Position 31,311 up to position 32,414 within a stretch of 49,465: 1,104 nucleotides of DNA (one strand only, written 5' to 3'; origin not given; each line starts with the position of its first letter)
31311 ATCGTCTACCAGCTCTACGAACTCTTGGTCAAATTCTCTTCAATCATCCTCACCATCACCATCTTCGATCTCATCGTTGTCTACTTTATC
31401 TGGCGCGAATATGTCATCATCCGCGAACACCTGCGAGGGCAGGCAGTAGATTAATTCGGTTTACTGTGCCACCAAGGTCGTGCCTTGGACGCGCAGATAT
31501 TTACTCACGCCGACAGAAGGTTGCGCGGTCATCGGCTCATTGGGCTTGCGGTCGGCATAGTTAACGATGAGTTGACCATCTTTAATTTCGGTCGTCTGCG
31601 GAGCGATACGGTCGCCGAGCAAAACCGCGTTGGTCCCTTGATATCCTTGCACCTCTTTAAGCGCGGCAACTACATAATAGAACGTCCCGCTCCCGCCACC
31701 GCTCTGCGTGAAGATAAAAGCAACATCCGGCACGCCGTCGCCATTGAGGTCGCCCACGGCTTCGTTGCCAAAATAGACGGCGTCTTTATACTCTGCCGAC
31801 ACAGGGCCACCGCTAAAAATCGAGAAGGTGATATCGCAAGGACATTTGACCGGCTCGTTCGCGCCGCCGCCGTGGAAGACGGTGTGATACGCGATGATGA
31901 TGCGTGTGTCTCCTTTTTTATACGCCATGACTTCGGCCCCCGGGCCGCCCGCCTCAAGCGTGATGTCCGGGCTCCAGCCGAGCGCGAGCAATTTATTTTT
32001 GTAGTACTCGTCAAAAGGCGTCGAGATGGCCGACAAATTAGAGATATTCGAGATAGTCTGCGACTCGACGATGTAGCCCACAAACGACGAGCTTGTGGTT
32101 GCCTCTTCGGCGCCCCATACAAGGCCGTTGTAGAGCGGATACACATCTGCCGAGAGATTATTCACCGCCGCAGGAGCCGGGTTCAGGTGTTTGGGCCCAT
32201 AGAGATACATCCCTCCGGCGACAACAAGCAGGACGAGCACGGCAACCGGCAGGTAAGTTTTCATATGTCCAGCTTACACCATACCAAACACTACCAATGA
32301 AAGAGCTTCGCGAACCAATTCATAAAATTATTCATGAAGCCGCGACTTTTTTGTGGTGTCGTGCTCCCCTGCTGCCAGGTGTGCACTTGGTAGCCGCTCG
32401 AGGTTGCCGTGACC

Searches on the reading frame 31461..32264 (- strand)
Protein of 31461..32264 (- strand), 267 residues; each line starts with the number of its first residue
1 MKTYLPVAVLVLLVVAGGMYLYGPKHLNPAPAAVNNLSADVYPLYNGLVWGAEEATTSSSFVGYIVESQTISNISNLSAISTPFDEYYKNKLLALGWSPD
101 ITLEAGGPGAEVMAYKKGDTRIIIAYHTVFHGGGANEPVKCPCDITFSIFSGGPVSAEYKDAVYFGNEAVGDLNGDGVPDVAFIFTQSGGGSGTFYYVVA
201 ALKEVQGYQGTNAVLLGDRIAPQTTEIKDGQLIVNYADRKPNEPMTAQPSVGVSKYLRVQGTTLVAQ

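Call 51: search_protein_families(library=pfam, max_evalue=0.001, proteins=[window:31461-32264:-])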
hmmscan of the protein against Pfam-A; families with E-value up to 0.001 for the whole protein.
window:31461-32264:- (267 aa): 1 family
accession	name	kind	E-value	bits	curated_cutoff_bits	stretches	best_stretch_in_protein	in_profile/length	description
PF01839.29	FG-GAP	-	0.0002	21.6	22.1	1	169-196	6-35/37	FG-GAP repeat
